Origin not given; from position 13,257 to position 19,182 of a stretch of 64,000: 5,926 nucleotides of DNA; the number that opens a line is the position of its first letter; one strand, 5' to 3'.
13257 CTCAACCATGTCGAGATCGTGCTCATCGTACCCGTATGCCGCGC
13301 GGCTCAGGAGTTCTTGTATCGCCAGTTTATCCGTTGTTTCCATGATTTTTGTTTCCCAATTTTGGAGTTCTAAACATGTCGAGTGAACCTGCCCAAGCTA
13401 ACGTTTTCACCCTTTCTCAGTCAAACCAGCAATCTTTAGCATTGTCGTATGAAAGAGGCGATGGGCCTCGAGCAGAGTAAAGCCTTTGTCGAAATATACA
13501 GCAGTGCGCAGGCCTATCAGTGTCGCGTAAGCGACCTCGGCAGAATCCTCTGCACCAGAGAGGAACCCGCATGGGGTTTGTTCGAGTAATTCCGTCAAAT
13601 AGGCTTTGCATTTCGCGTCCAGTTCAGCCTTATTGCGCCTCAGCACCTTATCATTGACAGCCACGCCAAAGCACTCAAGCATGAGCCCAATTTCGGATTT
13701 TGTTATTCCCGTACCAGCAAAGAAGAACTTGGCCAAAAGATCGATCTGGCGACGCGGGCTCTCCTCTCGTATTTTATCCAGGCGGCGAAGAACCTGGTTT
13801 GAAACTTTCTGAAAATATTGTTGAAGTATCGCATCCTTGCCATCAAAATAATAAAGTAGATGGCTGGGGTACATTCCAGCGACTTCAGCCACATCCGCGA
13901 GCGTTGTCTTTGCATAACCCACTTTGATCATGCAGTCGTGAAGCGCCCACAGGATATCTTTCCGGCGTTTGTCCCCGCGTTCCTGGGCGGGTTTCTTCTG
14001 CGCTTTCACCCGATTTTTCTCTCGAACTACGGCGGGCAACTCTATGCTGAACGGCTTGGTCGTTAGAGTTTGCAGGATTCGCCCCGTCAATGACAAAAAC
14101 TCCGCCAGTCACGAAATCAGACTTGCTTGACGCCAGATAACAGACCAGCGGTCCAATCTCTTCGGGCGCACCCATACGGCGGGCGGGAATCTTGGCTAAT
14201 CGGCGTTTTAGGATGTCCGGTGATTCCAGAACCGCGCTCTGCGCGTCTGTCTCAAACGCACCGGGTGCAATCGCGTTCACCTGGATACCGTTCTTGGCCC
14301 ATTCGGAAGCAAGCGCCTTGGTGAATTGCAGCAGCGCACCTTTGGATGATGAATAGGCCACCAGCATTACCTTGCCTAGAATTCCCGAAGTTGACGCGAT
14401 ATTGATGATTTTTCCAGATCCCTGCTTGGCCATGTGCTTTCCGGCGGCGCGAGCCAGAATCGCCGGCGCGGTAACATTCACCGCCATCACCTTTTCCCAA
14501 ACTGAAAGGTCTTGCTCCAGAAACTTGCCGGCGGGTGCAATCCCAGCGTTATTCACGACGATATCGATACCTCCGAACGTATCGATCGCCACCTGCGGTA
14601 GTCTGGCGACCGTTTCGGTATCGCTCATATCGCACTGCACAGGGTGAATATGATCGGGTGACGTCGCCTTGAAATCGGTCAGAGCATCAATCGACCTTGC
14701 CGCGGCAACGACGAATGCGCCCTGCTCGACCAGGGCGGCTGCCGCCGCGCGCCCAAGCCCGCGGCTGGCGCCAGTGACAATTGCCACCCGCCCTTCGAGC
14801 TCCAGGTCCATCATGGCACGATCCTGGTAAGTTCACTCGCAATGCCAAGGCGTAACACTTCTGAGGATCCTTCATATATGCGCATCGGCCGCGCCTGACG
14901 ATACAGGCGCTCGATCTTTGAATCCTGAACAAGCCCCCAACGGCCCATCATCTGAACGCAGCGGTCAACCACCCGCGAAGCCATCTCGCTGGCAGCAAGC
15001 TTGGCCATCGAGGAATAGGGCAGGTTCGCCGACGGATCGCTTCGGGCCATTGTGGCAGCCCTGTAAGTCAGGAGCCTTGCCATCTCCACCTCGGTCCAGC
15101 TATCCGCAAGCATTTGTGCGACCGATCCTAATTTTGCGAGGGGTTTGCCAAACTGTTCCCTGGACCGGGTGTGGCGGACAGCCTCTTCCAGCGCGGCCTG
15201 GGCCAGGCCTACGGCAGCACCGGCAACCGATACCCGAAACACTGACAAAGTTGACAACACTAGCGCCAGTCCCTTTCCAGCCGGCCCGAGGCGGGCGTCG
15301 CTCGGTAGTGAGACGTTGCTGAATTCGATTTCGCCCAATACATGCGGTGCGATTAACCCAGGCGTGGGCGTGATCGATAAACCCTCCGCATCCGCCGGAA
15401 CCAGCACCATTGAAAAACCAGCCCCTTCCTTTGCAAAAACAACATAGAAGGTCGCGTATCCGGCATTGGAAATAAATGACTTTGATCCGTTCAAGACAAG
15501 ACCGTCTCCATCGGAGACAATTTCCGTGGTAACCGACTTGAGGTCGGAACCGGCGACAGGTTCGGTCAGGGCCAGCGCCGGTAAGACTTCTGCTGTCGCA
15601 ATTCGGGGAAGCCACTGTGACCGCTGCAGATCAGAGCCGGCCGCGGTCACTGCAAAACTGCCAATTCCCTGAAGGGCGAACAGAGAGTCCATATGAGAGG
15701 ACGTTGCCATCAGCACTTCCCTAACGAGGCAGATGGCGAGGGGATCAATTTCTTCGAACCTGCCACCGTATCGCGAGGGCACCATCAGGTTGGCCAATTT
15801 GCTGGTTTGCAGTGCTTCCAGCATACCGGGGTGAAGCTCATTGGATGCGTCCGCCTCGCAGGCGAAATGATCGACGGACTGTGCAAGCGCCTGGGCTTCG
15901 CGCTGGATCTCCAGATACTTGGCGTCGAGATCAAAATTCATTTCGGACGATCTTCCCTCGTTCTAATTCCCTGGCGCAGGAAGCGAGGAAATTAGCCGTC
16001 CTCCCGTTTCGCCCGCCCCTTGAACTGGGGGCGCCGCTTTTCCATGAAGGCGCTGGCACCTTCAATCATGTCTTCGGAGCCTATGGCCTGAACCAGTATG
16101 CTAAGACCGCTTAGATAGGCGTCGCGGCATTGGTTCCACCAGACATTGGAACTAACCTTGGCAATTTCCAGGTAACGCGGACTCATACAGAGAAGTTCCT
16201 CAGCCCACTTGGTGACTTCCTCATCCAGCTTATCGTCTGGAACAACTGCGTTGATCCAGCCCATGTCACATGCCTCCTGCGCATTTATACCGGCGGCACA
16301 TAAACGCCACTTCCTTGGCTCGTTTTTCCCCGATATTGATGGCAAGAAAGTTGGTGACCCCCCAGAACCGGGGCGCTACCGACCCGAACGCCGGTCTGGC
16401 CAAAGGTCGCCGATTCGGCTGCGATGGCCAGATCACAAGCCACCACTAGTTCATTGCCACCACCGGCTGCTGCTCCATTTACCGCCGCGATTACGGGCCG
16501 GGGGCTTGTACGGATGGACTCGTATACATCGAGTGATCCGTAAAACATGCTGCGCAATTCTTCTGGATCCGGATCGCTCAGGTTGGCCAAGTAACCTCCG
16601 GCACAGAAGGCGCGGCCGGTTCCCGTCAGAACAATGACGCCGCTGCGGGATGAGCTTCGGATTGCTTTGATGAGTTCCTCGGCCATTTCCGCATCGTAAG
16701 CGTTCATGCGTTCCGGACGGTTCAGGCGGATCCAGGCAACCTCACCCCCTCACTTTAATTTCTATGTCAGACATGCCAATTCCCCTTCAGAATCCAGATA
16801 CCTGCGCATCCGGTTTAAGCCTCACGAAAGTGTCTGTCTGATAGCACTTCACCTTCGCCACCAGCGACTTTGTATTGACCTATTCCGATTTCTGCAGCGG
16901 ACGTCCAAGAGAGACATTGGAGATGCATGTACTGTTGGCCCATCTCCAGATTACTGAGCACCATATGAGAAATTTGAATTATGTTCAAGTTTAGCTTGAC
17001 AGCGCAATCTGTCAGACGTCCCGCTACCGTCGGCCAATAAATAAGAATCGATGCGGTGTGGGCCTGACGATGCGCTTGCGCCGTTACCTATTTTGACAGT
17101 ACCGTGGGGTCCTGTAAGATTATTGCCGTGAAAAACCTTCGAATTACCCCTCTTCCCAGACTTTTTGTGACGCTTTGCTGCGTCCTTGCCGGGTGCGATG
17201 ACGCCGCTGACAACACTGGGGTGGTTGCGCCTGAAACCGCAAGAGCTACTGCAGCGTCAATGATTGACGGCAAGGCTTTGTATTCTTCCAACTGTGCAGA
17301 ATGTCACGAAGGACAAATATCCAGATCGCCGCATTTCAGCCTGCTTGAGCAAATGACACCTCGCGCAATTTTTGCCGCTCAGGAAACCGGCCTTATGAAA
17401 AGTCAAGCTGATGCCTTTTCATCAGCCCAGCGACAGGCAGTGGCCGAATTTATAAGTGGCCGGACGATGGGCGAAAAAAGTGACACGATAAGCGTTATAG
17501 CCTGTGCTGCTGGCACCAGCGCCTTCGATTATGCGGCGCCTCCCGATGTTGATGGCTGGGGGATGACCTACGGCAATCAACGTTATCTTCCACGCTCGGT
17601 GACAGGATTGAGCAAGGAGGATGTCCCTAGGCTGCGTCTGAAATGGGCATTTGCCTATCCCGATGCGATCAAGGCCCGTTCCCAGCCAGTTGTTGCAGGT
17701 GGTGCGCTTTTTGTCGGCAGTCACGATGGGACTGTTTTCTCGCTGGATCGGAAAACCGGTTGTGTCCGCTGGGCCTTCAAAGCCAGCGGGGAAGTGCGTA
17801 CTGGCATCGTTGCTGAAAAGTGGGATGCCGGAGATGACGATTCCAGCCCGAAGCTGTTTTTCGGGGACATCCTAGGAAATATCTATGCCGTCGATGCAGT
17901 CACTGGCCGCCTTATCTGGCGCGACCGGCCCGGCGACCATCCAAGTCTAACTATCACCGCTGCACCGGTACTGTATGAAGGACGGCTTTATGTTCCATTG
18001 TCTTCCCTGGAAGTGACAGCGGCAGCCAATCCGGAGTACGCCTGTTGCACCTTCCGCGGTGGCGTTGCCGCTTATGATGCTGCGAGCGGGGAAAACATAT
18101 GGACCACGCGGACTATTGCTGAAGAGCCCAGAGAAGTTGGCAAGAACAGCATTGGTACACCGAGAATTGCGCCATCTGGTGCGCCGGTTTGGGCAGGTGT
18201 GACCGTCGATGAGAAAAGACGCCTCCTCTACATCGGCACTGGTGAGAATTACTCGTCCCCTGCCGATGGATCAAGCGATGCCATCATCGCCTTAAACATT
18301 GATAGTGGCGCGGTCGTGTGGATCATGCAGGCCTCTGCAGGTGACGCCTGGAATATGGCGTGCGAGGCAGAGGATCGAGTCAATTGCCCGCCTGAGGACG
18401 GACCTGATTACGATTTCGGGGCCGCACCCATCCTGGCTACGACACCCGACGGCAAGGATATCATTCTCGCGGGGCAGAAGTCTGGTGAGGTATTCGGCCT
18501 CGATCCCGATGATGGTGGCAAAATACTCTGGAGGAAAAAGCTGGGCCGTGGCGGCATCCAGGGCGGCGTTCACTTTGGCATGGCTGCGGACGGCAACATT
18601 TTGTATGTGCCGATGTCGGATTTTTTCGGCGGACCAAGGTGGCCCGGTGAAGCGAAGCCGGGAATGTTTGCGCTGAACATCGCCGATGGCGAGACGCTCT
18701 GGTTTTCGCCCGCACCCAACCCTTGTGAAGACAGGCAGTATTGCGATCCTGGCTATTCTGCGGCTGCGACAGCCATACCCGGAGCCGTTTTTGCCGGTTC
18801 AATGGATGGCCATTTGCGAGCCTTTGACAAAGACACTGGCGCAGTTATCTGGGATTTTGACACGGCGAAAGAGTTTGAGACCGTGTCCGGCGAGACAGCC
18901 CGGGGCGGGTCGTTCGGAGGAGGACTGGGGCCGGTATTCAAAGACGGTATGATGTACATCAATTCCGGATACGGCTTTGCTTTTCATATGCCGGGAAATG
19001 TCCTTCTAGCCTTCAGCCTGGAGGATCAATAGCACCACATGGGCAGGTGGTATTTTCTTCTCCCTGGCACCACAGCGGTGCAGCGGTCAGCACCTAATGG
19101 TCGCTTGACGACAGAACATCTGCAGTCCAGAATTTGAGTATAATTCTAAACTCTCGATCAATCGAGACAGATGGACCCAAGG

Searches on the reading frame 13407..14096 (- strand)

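Call 25: search_protein_families(library=pfam, proteins=[window:13407-14096:-], max_evalue=0.000001)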
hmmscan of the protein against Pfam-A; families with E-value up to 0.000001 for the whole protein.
window:13407-14096:- (229 aa): 1 family
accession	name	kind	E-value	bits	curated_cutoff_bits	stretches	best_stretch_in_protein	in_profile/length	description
PF00440.29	TetR_N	-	1.8e-08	34.4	24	1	49-93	2-46/47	Bacterial regulatory proteins, tetR family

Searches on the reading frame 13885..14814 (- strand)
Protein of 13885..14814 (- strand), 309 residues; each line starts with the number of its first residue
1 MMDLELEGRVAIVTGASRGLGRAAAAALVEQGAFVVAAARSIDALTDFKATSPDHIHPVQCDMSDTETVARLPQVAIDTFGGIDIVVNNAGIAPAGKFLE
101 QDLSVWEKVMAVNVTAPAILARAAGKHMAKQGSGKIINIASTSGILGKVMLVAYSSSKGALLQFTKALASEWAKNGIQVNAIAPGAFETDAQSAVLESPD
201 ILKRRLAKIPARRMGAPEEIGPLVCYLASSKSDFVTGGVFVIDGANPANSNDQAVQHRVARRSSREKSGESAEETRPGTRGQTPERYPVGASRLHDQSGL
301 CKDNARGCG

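Call 25: search_protein_families(library=pfam, proteins=[window:13885-14814:-], max_evalue=0.000001)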
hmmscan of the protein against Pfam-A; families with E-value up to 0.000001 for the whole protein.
window:13885-14814:- (309 aa): 3 families
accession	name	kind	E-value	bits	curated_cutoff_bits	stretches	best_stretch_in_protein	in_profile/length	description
PF13561.12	adh_short_C2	-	1.3e-57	195.5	27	1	15-244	1-233/236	Enoyl-(Acyl carrier protein) reductase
PF00106.31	adh_short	-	4.6e-54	183.3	26.6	1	9-195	1-190/195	short chain dehydrogenase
PF08659.16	KR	-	4.8e-13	49.9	22.6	1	12-187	4-178/180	KR domain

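Call 66: search_protein_families(library=ncbifam, proteins=[window:13885-14814:-], max_evalue=1e-8)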
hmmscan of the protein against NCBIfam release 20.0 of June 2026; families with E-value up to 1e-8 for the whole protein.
window:13885-14814:- (309 aa): 222 families (the best 25 are shown)
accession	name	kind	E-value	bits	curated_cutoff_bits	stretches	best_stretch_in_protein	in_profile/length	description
NF005559.1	PRK07231.1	subfamily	1.2e-68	231.3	215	1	6-245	2-246/249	glucose 1-dehydrogenase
NF006070.0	PRK08213.1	subfamily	1.2e-62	211.8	279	1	4-245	8-255/259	gluconate 5-dehydrogenase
NF052558.1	MBtsdlDhBudC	equivalog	1.9e-59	201.2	270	1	7-250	2-245/250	meso-2,3-butanediol dehydrogenase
NF004198.0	PRK05653.1-3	equivalog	1.1e-57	195.3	296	1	6-244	5-244/248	3-oxoacyl-ACP reductase FabG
NF005309.0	PRK06841.1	subfamily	2.1e-57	194.5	286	1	3-245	10-251/255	GolD/DthD family dehydrogenase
NF009466.0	PRK12826.1-2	subfamily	2.9e-56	190.7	222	1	8-246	3-244/248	3-oxoacyl-ACP reductase FabG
TIGR01832.1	kduD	equivalog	4.2e-56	190.2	338.85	1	5-245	2-244/248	2-dehydro-3-deoxy-D-gluconate 5-dehydrogenase KduD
NF005390.0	PRK06935.1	equivalog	1.2e-55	188.7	369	1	4-245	11-254/258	2-dehydro-3-deoxy-D-gluconate 5-dehydrogenase KduD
NF005446.0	PRK07035.1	equivalog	1.4e-55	188.4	373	1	3-245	6-252/255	SDR family oxidoreductase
TIGR01830.1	3oxo_ACP_reduc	equivalog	6e-55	186.5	297.75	1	11-244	1-236/239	3-oxoacyl-[acyl-carrier-protein] reductase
NF004791.0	PRK06138.1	equivalog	6.7e-55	186.1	312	1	5-246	2-249/252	SDR family oxidoreductase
NF009464.0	PRK12824.1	subfamily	2.1e-53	181.5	269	1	9-244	3-240/245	3-oxoacyl-ACP reductase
NF047923.1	pyridox_DH_SDR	equivalog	2.5e-51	174.6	325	1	7-244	2-238/243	pyridoxal 4-dehydrogenase, SDR-type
NF004778.0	PRK06124.1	equivalog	2.7e-50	171.1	303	1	4-245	7-251/256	SDR family oxidoreductase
TIGR01829.1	AcAcCoA_reduct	subfamily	5.5e-50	170.3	302.1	1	9-245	1-239/242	acetoacetyl-CoA reductase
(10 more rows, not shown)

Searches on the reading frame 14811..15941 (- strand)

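Call 25: search_protein_families(library=pfam, proteins=[window:14811-15941:-], max_evalue=0.000001)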
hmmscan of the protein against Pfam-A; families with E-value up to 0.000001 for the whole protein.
window:14811-15941:- (376 aa): 5 families
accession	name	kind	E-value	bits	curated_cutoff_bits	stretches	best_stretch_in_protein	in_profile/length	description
PF00441.29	Acyl-CoA_dh_1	-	5.4e-42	143.9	22.4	1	222-370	1-148/150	Acyl-CoA dehydrogenase, C-terminal domain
PF02770.24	Acyl-CoA_dh_M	-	1.1e-20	74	33.3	1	122-210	1-97/97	Acyl-CoA dehydrogenase, middle domain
PF08028.16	Acyl-CoA_dh_2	-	4.1e-16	59.9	22.7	1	239-359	3-132/134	Acyl-CoA dehydrogenase, C-terminal domain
PF02771.21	Acyl-CoA_dh_N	-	1.2e-09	38.9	22.9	1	12-118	7-113/113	Acyl-CoA dehydrogenase, N-terminal domain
PF22924.1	ACOX_C_alpha1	-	4.3e-08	33.6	27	0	309-369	106-166/169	Acyl-CoA oxidase, C-alpha1 domain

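Call 66: search_protein_families(library=ncbifam, proteins=[window:14811-15941:-], max_evalue=1e-8)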
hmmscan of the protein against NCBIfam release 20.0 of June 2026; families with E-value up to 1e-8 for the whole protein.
window:14811-15941:- (376 aa): 21 families
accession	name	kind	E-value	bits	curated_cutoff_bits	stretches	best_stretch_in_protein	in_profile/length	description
NF042972.1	AcrlCoAredClosAcrC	equivalog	9.3e-68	228.6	640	1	1-372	1-377/378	acryloyl-CoA reductase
NF043006.1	CyhCrbnylCoADH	equivalog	4.3e-57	193.8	650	1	16-371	16-375/380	cyclohexane-1-carbonyl-CoA dehydrogenase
NF058590.1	AcCoDHFadEBacil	equivalog_domain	7.4e-55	186.6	600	2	50-299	68-320/586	acyl-CoA dehydrogenase FadE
NF045552.1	GlutCoADH_Des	equivalog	2.1e-52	178.6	470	1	1-368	1-376/387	glutaryl-CoA dehydrogenase Acd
NF042439.1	SulpropCoADesulf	equivalog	5.4e-52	176.8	600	1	14-371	2-370/379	3-sulfinopropanoyl-CoA desulfinase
NF053553.1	prodigi_MBC_PigA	equivalog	1.9e-43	149.1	500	1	1-370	1-378/381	prodigiosin MBC biosynthesis dehydrogenase PigA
NF045652.1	ProlPCPDhRedW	equivalog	2e-43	148.7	650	1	52-371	48-373/376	L-prolyl-[peptidyl-carrier protein] dehydrogenase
NF008997.0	PRK12341.1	equivalog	1.7e-40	139.2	537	1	29-363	31-368/382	acyl-CoA dehydrogenase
TIGR03207.1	cyc_hxne_CoA_dh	equivalog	2.2e-38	131.9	575.35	1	52-369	49-369/372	cyclohexanecarboxyl-CoA dehydrogenase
NF002885.1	PRK03354.1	equivalog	1.2e-34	120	540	1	23-369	25-371/378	crotonobetainyl-CoA dehydrogenase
NF052270.1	Staph_DH_FadE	equivalog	1.3e-32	113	600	1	90-372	109-394/400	acyl-CoA dehydrogenase FadE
NF049984.1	Rv1679_FadE16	equivalog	1.3e-25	90.5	600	1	25-360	14-354/371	Rv1679 family acyl-CoA dehydrogenase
NF007000.1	PRK09463.1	subfamily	2.7e-22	78.9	600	1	13-339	52-400/726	acyl-CoA dehydrogenase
TIGR03203.1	pimD_small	equivalog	4.1e-21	75.5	652.7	1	92-348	91-353/378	pimeloyl-CoA dehydrogenase small subunit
NF009586.0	PRK13026.1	subfamily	1.5e-18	66.5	608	1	13-336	87-432/777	acyl-CoA dehydrogenase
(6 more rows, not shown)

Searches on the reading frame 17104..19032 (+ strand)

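Call 25: search_protein_families(library=pfam, proteins=[window:17104-19032:+], max_evalue=0.000001)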
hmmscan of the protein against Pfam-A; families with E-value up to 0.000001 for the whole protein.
window:17104-19032:+ (642 aa): 4 families
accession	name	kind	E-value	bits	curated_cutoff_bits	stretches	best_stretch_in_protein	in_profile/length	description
PF01011.28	PQQ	-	3.1e-32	112.5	26.7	1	152-419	4-295/595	Glucose/ethanol/alcohol dehydrogenase, beta-propeller domain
PF13360.13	PQQ_2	-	1.6e-27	97.1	27.6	2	394-624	5-179/233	Outer membrane protein assembly factor BamB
PF13570.13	Beta-prop_ACSF4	-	1.1e-16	61.5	133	1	179-292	83-185/329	Beta-alanine-activating enzyme, beta-propeller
PF13442.11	Cytochrome_CBB3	-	2.3e-07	31.5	27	1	55-117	5-68/68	Cytochrome C oxidase, cbb3-type, subunit III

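Call 66: search_protein_families(library=ncbifam, proteins=[window:17104-19032:+], max_evalue=1e-8)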
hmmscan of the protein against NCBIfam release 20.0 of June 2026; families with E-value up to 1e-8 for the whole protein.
window:17104-19032:+ (642 aa): 5 families
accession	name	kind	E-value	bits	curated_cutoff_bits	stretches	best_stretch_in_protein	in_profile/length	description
TIGR03075.1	PQQ_enz_alc_DH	subfamily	8.1e-38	130.3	480.05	1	144-418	16-298/530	PQQ-dependent dehydrogenase, methanol/ethanol family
TIGR03300.1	assembly_YfgL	equivalog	9.9e-21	73.8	285.2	1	190-306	56-159/377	outer membrane protein assembly factor BamB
TIGR04528.1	acido_non_PQQ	subfamily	4.7e-20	71.8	650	1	156-415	13-266/493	acido-empty-quinoprotein group A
NF008351.0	PRK11138.1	equivalog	5.8e-17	61.3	423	0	194-301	64-169/394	outer membrane protein assembly factor BamB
TIGR03074.1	PQQ_membr_DH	subfamily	1.3e-16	59.6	832.65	0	318-474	354-501/783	membrane-bound PQQ-dependent dehydrogenase, glucose/quinate/shikimate family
